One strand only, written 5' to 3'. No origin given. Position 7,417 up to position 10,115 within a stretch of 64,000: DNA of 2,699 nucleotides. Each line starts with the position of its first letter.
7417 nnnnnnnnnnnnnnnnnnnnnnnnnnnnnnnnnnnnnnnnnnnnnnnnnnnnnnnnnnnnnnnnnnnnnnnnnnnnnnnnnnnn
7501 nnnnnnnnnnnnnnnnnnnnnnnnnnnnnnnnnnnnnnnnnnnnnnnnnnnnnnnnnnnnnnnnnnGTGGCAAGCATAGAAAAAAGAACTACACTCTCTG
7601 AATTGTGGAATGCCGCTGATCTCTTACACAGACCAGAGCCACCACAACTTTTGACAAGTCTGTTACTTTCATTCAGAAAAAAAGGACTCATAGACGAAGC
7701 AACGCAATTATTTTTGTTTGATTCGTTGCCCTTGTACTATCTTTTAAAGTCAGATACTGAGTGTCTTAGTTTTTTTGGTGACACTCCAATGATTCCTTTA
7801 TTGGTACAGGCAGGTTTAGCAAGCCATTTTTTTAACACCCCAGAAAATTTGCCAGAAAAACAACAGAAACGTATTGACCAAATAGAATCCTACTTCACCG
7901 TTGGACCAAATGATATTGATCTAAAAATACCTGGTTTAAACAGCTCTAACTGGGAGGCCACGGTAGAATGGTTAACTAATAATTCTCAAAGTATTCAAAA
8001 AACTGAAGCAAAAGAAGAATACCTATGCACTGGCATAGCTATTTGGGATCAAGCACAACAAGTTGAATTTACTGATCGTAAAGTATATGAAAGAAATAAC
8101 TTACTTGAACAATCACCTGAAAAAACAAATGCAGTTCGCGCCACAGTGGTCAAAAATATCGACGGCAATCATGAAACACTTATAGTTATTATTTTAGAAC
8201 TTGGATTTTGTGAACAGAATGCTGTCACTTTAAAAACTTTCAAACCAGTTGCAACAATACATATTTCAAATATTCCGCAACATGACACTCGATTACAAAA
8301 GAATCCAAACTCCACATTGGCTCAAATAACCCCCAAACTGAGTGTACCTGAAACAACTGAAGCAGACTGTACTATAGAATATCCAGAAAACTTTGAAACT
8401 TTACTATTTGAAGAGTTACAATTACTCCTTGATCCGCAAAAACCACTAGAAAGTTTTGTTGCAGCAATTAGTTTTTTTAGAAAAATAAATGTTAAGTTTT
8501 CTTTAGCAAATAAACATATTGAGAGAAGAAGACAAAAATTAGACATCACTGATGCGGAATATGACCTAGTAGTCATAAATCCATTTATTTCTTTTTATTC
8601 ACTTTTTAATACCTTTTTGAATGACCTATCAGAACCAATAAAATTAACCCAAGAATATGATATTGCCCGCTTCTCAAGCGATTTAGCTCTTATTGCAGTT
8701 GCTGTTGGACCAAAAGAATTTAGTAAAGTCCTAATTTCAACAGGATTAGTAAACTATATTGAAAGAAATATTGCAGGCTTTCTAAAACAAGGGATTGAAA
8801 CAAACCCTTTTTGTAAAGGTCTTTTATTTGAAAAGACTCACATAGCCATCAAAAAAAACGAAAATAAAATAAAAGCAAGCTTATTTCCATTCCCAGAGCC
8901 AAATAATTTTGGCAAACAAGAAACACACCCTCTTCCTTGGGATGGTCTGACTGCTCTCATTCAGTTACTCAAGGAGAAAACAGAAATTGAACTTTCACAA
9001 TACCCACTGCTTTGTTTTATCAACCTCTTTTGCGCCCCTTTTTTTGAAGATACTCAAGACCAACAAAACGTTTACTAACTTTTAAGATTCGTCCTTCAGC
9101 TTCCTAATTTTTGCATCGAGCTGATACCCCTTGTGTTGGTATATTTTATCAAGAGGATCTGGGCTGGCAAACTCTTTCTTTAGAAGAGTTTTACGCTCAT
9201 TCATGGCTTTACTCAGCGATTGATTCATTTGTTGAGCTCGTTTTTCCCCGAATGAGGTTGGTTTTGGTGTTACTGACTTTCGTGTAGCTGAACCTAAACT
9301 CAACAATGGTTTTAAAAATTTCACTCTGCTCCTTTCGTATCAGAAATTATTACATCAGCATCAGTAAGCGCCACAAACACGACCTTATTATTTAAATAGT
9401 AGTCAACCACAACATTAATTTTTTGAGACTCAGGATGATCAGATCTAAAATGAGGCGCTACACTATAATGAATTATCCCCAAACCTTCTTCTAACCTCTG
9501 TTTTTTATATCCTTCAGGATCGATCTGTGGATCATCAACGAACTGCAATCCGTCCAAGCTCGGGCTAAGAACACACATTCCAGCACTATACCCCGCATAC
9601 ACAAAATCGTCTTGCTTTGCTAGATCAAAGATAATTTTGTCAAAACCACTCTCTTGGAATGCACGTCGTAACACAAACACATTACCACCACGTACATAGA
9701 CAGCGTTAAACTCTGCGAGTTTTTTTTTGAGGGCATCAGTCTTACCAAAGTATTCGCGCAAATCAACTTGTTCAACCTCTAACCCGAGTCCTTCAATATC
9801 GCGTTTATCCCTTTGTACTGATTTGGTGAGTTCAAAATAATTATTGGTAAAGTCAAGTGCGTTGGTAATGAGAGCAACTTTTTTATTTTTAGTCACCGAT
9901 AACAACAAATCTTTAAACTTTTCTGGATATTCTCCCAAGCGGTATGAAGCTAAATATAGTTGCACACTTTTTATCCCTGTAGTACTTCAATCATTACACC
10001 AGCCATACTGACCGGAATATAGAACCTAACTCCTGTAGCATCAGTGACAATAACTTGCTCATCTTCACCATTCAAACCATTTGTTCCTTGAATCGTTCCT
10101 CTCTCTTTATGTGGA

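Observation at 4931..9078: Uncharacterised divergent three-gene module: 451-aa orphan opposite a coupled pair of OmpR-type winged-helix fusion protein and 503-aa orphan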

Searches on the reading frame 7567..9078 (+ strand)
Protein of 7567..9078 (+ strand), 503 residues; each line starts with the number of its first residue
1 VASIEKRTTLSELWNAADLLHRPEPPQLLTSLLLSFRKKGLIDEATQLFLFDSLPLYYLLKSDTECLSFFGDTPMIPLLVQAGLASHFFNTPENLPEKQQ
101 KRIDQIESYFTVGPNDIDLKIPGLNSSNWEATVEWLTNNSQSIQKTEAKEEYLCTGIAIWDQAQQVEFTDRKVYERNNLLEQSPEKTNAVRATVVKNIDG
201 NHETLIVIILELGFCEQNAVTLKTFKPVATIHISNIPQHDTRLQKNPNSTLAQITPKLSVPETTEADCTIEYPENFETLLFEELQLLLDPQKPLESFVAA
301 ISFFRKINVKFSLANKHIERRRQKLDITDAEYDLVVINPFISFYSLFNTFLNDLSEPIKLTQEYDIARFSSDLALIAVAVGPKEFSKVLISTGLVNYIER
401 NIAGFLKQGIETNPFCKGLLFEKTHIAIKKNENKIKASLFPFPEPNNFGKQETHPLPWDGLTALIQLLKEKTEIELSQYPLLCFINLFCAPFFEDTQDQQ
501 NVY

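Call 3: search_protein_families(library=pfam, proteins=[window:7567-9078:+], max_evalue=1)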
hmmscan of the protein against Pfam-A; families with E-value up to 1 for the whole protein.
window:7567-9078:+ (503 aa): 0 families

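Call 4: search_protein_families(library=ncbifam, proteins=[window:7567-9078:+], max_evalue=1)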
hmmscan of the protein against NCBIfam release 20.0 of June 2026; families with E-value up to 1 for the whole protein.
window:7567-9078:+ (503 aa): 1 family
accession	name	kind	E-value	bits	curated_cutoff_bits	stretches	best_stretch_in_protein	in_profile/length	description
NF041440.1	hydrolase_YghX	exception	0.17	11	460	0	162-208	55-100/292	YghX family hydrolase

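Call 5: search_protein_families(library=padloc, proteins=[window:7567-9078:+], max_evalue=1)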
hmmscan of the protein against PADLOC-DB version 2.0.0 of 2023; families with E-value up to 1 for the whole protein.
window:7567-9078:+ (503 aa): 0 families

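Call 8: search_solved_structures(query=window:7567-9078:+, max_evalue=10)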
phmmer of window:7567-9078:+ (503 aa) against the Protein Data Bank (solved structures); distinct sequences matched with E-value up to 10: 1.
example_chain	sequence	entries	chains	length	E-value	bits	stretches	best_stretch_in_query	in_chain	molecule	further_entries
216l_A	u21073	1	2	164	1.6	10.7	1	104-150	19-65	T4 LYSOZYME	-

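Call 16: find_homologous_proteins(query=window:7567-9078:+, max_evalue=0.01)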
Query window:7567-9078:+ (503 aa): 5 proteins with E <= 0.01 among 8000 candidates.
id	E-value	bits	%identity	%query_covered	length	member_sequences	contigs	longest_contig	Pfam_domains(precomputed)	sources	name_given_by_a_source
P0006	0.0e+0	1130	100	100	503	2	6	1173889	-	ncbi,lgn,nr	ncbi:MAG: hypothetical protein BroJett025_06450 [Patescibacteria group bacterium]|nr:MAG: hypothetic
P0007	1.1e-209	715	65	99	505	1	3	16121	-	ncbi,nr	ncbi:hypothetical protein KA017_00885 [Candidatus Woesebacteria bacterium]|nr:hypothetical protein [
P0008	1.1e-120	422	45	99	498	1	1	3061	-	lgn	-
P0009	1.6e-106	375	41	97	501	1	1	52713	-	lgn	-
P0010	2.5e-106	374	40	99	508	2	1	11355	-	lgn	-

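Call 18: find_encoding_contigs(protein=P0007, flank=10000, max_places=3)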
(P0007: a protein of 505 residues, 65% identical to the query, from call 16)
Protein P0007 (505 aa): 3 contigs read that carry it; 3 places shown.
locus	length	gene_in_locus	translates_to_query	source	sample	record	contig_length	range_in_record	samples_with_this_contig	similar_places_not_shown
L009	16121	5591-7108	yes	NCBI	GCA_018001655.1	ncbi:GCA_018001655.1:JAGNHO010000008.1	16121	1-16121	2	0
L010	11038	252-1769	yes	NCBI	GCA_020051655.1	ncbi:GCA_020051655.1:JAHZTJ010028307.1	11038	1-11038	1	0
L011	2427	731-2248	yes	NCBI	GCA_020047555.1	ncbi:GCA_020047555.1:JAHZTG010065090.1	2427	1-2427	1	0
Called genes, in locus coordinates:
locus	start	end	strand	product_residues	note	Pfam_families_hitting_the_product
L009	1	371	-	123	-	PF00580:UvrD-helicase, PF13086:AAA_11 (weak), PF13604:AAA_30 (weak), PF13245:AAA_19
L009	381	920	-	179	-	PF28549:NDPSase_N (weak), PF00293:NUDIX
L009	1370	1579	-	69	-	-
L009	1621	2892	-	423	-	PF09903:DUF2130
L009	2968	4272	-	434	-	-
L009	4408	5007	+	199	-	-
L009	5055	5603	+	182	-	PF00486:Trans_reg_C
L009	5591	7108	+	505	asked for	-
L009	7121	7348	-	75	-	-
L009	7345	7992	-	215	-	PF03575:Peptidase_S51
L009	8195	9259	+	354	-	PF00154:RecA_N, PF06745:ATPase (faint), PF08423:Rad51, PF21096:RecA_C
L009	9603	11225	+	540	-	PF12072:RNase_Y_N, PF00013:KH_1 (weak), PF01966:HD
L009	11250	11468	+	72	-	PF03840:SecG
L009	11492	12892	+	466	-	PF00496:SBP_bac_5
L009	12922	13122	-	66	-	PF04024:PspC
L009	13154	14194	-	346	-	PF02388:FemAB, PF13480:Acetyltransf_6, PF02388:FemAB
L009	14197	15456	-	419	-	PF01041:DegT_DnrJ_EryC1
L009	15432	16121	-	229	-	PF02875:Mur_ligase_C (weak)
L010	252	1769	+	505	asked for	-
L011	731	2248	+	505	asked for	-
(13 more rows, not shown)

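Call 19: find_encoding_contigs(protein=P0009, flank=10000, max_places=3)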
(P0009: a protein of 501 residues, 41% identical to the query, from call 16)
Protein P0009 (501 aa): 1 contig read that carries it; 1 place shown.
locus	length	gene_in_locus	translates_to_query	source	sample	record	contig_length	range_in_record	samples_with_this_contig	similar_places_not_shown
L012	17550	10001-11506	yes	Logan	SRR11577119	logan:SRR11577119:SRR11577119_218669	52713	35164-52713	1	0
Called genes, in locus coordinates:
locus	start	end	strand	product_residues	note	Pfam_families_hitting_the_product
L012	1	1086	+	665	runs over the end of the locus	-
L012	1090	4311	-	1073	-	PF00580:UvrD-helicase, PF01443:Viral_helicase1 (faint), PF13086:AAA_11, PF13245:AAA_19, PF13604:AAA_30 (weak), PF13361:UvrD_C, PF13538:UvrD_C_2 (faint), PF12705:PDDEXK_1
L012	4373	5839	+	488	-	PF13476:AAA_23 (faint), PF13555:AAA_29 (faint), PF00004:AAA (faint), PF00005:ABC_tran, PF13304:AAA_21 (faint), PF12848:ABC_tran_Xtn, PF02463:SMC_N (weak), PF00005:ABC_tran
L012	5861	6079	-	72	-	-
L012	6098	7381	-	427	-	PF09903:DUF2130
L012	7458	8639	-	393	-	-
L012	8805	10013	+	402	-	PF00486:Trans_reg_C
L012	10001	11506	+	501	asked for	-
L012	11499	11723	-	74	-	-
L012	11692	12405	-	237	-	PF03575:Peptidase_S51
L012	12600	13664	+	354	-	PF00154:RecA_N, PF06745:ATPase (faint), PF08423:Rad51, PF21096:RecA_C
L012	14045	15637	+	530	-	PF12072:RNase_Y_N, PF00013:KH_1 (weak), PF01966:HD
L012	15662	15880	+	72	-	PF03840:SecG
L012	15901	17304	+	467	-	PF00496:SBP_bac_5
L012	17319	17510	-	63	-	PF04024:PspC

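Call 20: find_encoding_contigs(protein=P0010, flank=10000, max_places=3)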
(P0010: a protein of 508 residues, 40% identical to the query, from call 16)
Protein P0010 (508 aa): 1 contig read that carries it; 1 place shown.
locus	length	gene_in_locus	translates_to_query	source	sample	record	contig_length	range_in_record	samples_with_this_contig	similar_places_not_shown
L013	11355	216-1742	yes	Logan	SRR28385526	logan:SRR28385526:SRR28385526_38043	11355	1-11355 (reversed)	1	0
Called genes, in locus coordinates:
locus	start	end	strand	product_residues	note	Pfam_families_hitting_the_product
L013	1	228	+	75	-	?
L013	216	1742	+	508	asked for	-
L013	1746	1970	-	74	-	-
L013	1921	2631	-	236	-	PF03575:Peptidase_S51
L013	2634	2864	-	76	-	-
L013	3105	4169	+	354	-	PF00154:RecA_N, PF06745:ATPase (weak), PF08423:Rad51, PF27531:MT3502_N (faint), PF21096:RecA_C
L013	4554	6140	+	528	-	PF12072:RNase_Y_N, PF00013:KH_1 (weak), PF01966:HD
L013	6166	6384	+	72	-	PF03840:SecG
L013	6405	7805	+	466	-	PF00496:SBP_bac_5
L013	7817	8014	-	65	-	PF04024:PspC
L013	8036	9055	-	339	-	PF02388:FemAB, PF13480:Acetyltransf_6, PF02388:FemAB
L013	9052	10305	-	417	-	PF01041:DegT_DnrJ_EryC1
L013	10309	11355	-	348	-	?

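Call 26: search_solved_structures(query=A2, max_evalue=10)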
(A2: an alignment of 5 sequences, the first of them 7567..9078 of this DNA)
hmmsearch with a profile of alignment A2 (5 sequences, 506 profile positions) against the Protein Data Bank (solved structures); distinct sequences matched with E-value up to 10: 5.
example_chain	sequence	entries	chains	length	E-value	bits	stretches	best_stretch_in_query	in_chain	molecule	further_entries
1a3q_A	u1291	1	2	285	1.5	10.5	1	371-427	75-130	PROTEIN (NUCLEAR FACTOR KAPPA-B P52)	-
3do7_B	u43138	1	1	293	1.6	10.4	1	371-427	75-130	Nuclear factor NF-kappa-B p100 subunit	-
5zmc_A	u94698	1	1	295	1.6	10.4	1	371-427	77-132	Nuclear factor NF-kappa-B p100 subunit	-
7w7l_A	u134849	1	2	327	2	10.1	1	371-427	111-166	Nuclear factor NF-kappa-B p52 subunit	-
7cli_A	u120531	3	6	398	2.7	9.7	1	371-427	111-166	Nuclear factor NF-kappa-B p52 subunit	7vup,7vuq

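Call 39: predict_structure(alignment_id=A2)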
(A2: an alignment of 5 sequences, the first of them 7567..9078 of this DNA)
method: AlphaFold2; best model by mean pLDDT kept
length: 503 residues; sequences in the alignment: 5
mean_pLDDT: 48.9   pTM: 0.39
mean pLDDT of the five models: 48.9, 47.7, 46.9, 42.4, 33.2
residues with pLDDT >= 90: 1; 70-90: 81; 50-70: 126; < 50: 295
segments of 3 or more residues with pLDDT < 50: 1-8, 17-22, 52-96, 98-115, 162-184, 198-202, 237-251, 258-270, 309-322, 331-339, 360-371, 374-384, 395-503
pLDDT, mean of each block of 10 residues (from residue 1): 39 49 61 82 64 31 26 25 27 41 38 50 82 87 80 72 38 35 61 62 62 74 67 56 38 48 42 59 68 63 53 48 51 48 62 62 44 48 48 46 30 26 28 30 31 30 40 35 38 29 26
secondary structure, 60 per line:
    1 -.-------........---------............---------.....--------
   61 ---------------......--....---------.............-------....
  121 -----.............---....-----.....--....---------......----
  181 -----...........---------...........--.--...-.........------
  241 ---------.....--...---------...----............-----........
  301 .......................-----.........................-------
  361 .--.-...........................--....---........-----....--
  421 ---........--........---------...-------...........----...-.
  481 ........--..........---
elements in order: H10-17 H27-38 E48-52 H76-81 H84-87 H97-109 E117-120 H126-138 E142-145 E151-155 H158-161 H171-176 E186-196 E206-216 E226-234 H250-254 E257-259 E269-271 H276-287 H293-323 H329-353 H366-392 H395-398 H402-409 H415-418 E424-431 E434-441 H461-471 H480-488 H491-500

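Call 50: find_related_loci(query=A2, collection=genome_contigs, flank=6000)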
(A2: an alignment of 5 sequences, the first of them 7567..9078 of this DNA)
Query A2 (503 aa) in genome_contigs; peptide patterns used: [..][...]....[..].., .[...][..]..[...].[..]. (x = any residue, [..] = any of these).
98 stretches matched a pattern, but none encodes a relative of the query by tblastn (E <= 1e-3).

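Call 53: find_related_loci(query=A2, collection=metagenome_contigs, flank=6000)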
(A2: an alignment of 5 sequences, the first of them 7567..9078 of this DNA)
Query A2 (503 aa) in metagenome_contigs; peptide patterns used: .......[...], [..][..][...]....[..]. (x = any residue, [..] = any of these).
328 stretches matched a pattern; 2 encode a relative of the query (tblastn E <= 1e-3); 2 distinct loci.
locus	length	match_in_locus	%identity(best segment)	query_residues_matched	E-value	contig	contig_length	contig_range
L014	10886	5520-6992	37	1-494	3e-91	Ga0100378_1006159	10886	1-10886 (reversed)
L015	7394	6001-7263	39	1-417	3e-84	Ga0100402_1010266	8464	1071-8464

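Call 80: search_protein_families(library=phrogs, proteins=[window:7567-9078:+], max_evalue=0.1)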
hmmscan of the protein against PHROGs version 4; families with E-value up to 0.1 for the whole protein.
window:7567-9078:+ (503 aa): 0 families

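Call 91: find_related_loci(query=A2, collection=viral_contigs, flank=5000)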
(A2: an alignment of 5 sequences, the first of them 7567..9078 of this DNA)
Query A2 (503 aa) in viral_contigs; peptide patterns used: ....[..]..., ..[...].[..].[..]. (x = any residue, [..] = any of these).
59 stretches matched a pattern, but none encodes a relative of the query by tblastn (E <= 1e-3).

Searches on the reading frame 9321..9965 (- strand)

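Call 3: search_protein_families(library=pfam, proteins=[window:9321-9965:-], max_evalue=1)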
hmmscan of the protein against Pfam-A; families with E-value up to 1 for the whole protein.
window:9321-9965:- (214 aa): 3 families
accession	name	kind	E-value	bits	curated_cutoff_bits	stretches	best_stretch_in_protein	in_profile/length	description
PF03575.23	Peptidase_S51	-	2.8e-20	73.3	23.9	1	13-196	14-188/206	Peptidase family S51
PF01174.25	SNO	-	0.0075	16.6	27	1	75-138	23-86/188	SNO glutamine amidotransferase family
PF01876.22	RNase_P_p30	-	0.021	14.7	35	1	63-132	70-135/214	RNase P subunit p30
